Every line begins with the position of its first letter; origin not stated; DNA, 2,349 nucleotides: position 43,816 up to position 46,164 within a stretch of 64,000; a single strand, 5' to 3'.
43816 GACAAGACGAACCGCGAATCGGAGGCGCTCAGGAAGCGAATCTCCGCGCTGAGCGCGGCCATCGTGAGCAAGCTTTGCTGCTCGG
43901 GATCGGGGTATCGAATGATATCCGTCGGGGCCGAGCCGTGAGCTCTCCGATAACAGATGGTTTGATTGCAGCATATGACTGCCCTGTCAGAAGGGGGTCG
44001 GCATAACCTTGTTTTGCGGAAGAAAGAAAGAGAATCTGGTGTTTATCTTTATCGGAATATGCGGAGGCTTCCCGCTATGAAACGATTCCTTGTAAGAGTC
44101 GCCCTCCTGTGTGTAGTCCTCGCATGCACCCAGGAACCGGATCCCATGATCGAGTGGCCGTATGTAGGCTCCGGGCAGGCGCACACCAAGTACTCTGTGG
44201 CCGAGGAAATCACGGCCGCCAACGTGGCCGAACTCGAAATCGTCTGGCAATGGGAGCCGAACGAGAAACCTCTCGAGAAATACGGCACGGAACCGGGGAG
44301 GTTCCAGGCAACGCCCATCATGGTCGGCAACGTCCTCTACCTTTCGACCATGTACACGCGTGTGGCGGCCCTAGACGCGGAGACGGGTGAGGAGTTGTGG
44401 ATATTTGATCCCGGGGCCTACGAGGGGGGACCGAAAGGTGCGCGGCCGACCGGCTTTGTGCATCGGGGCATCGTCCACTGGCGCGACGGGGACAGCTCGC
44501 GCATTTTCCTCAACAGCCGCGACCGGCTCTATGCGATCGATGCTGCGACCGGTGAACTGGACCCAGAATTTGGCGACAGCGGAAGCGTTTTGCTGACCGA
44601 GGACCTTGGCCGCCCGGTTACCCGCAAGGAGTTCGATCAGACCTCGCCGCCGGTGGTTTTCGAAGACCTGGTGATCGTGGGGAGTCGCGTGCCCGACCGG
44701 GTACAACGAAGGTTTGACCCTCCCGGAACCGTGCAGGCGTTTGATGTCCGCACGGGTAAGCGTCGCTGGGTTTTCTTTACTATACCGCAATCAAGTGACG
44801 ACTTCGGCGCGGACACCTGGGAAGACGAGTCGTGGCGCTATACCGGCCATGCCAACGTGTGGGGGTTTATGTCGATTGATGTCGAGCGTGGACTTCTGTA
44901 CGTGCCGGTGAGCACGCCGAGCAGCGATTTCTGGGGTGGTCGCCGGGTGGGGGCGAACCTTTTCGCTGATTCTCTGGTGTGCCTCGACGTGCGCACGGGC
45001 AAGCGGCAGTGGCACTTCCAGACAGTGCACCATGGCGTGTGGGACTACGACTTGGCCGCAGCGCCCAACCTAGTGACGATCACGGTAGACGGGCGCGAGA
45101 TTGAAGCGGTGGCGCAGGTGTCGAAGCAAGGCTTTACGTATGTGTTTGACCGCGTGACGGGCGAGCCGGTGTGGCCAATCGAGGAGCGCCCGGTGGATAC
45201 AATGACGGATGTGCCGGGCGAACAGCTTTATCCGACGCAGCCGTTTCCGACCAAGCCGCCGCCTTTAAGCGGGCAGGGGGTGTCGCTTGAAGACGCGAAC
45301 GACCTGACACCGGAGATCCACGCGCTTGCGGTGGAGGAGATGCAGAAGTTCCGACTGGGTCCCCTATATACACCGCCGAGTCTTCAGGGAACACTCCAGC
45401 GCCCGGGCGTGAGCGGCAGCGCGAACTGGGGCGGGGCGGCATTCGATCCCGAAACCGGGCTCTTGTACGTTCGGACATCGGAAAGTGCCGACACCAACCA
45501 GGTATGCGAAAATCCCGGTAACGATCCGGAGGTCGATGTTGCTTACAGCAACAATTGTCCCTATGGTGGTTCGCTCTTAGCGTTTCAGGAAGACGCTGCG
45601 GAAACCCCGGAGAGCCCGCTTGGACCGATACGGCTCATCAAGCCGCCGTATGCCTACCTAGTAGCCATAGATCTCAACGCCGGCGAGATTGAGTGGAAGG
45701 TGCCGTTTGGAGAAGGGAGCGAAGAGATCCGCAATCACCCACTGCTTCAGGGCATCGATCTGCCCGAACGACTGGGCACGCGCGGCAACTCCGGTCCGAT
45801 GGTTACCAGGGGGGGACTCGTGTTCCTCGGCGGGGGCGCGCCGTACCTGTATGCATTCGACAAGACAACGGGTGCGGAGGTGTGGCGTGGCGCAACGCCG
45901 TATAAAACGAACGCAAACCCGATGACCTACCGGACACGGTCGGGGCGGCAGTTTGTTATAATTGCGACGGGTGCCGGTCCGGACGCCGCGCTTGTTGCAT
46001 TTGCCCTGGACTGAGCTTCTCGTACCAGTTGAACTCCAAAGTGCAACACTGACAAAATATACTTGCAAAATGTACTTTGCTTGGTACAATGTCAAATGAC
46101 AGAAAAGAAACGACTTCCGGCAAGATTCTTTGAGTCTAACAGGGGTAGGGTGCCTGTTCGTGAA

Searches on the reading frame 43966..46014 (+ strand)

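Call 9: search_protein_families(library=pfam, proteins=[window:43966-46014:+], max_evalue=0.001)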
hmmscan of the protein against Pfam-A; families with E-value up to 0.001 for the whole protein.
window:43966-46014:+ (682 aa): 3 families
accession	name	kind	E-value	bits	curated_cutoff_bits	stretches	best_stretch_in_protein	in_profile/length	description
PF01011.28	PQQ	-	2.5e-192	641.2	26.7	1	64-664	1-595/595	Glucose/ethanol/alcohol dehydrogenase, beta-propeller domain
PF13360.13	PQQ_2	-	6.9e-24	85.2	27.6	3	132-422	4-211/233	Outer membrane protein assembly factor BamB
PF13570.13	Beta-prop_ACSF4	-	0.0004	20.3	133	0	605-655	49-100/329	Beta-alanine-activating enzyme, beta-propeller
